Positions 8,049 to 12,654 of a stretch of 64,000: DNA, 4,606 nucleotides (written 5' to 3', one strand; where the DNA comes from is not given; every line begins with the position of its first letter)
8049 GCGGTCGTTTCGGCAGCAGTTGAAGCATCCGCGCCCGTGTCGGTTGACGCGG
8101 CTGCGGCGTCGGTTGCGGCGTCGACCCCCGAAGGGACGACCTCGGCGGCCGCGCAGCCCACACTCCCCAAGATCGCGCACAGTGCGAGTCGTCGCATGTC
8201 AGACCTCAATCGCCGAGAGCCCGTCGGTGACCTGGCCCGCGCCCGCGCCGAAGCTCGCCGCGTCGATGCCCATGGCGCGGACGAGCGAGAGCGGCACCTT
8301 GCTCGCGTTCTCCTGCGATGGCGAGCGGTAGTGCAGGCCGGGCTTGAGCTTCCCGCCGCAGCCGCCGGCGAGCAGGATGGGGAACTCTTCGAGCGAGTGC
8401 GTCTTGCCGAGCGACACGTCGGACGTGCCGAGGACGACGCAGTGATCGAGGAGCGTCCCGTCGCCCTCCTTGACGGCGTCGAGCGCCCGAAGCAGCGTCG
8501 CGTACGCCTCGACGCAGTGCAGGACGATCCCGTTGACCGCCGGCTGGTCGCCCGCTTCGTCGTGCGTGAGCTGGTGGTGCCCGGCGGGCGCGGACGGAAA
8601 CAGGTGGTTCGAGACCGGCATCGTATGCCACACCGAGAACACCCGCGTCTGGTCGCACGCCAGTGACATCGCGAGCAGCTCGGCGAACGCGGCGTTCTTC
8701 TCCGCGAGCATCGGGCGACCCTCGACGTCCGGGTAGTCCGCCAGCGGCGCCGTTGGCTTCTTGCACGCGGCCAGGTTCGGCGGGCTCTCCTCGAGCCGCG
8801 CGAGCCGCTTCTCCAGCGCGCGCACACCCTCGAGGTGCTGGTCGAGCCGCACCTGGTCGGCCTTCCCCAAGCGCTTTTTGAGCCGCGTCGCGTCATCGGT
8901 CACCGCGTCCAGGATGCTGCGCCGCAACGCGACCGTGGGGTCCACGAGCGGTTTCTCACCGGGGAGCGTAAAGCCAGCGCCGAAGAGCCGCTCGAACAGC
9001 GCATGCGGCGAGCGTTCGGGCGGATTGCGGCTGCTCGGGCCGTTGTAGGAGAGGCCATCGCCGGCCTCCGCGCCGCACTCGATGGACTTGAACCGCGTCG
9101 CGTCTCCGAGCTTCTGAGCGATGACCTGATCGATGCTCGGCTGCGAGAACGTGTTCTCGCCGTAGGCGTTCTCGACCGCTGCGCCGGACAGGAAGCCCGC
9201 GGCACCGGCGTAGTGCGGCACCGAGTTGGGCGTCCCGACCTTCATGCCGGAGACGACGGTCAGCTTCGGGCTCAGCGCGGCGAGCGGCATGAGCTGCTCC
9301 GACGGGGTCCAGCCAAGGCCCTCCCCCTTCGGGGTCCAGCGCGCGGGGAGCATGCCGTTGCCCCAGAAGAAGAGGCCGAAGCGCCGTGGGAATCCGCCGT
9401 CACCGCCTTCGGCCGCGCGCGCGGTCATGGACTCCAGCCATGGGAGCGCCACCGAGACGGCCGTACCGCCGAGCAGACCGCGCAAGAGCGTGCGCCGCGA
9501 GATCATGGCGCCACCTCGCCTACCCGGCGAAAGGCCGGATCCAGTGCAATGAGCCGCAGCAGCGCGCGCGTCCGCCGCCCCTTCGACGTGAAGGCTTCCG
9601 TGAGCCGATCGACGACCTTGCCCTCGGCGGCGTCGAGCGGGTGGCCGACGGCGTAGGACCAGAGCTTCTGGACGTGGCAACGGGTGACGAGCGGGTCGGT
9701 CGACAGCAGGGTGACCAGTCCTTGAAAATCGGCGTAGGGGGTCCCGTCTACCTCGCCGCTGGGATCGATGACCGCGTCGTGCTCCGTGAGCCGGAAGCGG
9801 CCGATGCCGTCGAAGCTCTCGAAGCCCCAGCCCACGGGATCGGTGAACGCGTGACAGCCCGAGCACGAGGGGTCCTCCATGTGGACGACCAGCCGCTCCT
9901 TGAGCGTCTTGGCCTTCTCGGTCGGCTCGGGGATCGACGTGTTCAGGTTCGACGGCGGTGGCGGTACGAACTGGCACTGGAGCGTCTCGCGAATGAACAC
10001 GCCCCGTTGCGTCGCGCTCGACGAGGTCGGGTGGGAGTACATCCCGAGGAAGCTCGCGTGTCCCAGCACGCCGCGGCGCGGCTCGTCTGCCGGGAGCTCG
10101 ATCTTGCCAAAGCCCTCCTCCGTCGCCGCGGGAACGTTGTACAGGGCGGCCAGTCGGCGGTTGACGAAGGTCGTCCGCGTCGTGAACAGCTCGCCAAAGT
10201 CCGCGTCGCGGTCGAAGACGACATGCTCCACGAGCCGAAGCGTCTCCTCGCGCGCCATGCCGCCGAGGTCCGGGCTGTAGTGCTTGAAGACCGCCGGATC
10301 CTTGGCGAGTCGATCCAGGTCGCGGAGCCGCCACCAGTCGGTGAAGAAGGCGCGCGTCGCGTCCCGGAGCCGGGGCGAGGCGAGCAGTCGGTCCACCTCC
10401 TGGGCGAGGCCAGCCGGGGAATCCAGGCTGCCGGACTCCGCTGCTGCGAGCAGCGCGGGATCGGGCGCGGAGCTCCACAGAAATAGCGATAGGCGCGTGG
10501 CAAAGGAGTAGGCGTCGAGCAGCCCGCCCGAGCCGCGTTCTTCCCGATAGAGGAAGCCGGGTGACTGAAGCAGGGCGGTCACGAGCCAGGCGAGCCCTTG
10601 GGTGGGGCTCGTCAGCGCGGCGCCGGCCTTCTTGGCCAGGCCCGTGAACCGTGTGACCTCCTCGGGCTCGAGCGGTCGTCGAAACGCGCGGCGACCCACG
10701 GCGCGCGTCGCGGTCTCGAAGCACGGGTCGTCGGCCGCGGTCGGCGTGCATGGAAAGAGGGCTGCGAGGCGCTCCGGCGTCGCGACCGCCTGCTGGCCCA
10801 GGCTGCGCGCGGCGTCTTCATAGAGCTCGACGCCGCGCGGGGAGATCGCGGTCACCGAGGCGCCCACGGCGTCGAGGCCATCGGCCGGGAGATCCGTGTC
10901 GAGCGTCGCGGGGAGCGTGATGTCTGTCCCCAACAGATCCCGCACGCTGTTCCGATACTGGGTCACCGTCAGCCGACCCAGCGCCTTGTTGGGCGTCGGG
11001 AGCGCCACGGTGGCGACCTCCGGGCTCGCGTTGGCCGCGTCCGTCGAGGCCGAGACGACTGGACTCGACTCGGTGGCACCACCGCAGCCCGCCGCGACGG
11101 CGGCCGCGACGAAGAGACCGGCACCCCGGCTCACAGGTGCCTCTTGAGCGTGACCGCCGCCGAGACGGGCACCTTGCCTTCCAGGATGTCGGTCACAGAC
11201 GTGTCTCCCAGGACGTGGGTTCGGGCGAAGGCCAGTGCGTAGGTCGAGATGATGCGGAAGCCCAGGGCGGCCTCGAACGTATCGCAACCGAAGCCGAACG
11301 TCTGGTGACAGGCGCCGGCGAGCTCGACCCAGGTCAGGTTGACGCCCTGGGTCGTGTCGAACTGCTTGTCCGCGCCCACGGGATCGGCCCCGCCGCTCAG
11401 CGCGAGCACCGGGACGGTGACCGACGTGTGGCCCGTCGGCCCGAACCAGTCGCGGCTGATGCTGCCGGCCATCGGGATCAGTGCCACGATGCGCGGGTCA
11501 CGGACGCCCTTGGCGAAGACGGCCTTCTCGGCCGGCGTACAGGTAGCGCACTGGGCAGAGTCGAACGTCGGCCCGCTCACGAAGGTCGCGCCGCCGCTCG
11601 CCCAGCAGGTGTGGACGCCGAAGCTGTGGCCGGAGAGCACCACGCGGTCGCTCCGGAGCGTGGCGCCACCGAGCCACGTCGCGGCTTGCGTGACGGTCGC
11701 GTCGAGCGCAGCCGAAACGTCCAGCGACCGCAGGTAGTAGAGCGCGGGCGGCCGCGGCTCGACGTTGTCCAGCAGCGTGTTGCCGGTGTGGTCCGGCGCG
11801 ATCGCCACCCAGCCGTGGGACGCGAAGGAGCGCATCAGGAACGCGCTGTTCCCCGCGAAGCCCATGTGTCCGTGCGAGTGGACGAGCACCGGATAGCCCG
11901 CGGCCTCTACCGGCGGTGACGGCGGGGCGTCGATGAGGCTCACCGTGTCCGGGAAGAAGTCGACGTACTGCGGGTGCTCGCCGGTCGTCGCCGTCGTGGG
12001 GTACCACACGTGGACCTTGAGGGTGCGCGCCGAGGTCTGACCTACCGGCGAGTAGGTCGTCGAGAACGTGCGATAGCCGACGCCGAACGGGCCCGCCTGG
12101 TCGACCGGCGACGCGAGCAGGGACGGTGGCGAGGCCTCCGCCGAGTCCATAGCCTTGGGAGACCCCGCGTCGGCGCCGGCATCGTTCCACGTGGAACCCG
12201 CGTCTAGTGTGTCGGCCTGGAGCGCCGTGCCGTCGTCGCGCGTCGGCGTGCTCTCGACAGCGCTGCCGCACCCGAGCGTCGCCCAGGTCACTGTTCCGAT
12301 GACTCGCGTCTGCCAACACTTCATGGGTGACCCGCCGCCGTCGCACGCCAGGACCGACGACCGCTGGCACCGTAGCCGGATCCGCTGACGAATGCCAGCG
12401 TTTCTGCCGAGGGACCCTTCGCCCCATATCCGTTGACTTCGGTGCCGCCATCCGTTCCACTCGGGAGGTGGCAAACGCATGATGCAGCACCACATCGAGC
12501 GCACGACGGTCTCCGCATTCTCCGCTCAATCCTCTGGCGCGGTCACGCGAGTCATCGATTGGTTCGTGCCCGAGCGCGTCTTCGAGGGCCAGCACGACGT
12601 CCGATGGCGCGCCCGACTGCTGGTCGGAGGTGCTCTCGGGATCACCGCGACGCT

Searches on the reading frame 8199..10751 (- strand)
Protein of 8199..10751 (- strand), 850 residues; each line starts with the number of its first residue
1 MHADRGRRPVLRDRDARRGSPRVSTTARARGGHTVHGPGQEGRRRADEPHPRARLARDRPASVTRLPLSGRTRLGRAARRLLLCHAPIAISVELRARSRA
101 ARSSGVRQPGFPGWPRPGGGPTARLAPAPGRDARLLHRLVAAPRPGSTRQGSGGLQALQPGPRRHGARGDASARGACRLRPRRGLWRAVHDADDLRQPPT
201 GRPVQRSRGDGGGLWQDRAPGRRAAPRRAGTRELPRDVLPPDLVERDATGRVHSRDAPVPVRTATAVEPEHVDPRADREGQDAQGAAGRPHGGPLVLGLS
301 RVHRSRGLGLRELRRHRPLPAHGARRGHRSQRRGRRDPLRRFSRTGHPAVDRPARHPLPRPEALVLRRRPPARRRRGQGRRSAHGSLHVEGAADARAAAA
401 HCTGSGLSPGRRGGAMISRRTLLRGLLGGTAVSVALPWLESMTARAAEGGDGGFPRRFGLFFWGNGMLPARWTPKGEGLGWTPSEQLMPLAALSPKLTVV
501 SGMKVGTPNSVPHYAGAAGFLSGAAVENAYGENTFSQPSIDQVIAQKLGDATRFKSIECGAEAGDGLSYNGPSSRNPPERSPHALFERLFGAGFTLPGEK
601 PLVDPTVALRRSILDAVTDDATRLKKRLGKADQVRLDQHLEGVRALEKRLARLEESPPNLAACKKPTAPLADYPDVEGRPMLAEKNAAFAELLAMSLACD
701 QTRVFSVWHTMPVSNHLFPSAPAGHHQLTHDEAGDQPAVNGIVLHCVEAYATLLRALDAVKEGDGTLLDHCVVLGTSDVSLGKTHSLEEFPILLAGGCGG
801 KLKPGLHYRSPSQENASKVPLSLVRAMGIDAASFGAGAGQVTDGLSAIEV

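Call 79: search_protein_families(library=pfam, proteins=[window:8199-10751:-], max_evalue=0.001)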
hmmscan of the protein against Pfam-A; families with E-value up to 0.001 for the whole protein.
window:8199-10751:- (850 aa): 1 family
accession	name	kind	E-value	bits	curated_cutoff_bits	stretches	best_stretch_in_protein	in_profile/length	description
PF07586.16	HXXSHH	-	2e-61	208.7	30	1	457-734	1-288/307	Protein of unknown function (DUF1552)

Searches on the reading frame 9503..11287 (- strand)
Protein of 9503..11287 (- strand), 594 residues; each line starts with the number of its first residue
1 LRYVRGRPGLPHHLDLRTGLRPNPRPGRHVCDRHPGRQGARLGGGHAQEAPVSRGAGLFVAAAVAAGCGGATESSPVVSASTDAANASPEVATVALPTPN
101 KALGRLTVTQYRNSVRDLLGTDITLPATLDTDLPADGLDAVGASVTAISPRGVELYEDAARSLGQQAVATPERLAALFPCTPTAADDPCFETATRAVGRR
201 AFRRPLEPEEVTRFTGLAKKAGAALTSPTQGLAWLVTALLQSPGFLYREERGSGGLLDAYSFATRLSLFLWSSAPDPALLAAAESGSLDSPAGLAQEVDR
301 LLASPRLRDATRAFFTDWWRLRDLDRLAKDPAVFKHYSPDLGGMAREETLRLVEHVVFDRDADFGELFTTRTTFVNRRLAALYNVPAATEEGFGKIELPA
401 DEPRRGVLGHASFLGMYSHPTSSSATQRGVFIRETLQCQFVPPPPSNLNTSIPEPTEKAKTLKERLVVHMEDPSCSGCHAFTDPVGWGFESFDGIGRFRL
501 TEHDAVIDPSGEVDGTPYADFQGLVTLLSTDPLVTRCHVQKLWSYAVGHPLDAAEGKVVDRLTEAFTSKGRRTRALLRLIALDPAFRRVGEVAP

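Call 32: search_protein_families(library=pfam, proteins=[window:9503-11287:-], max_evalue=0.001)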
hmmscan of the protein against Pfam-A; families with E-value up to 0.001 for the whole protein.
window:9503-11287:- (594 aa): 5 families
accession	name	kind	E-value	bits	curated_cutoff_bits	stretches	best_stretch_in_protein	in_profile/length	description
PF07631.16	PSD4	-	1.9e-37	129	23.3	1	257-385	1-128/128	Protein of unknown function (DUF1592)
PF07627.16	PSCyt3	-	1.4e-26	93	27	1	404-501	1-97/98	Protein of unknown function (DUF1588)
PF07637.16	PSD5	-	8.6e-16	58.5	34.2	1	189-250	1-62/62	Protein of unknown function (DUF1595)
PF07626.16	PSD3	-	4.7e-12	46.6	23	1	105-168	2-64/65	Protein of unknown function (DUF1587)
PF07624.16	PSD2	-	8.2e-12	45.1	25.8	1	514-586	1-74/74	Protein of unknown function (DUF1585)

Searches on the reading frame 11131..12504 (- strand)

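Call 32: search_protein_families(library=pfam, proteins=[window:11131-12504:-], max_evalue=0.001)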
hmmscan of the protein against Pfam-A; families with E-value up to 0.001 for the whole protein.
window:11131-12504:- (457 aa): 2 families
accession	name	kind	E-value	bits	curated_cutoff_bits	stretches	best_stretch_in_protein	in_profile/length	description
PF03403.19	PAF-AH_p_II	-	9.5e-05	21.5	20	0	203-240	99-136/372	Platelet-activating factor acetylhydrolase, isoform II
PF07224.18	Chlorophyllase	-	0.00056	19.2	26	0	198-241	36-79/301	Chlorophyllase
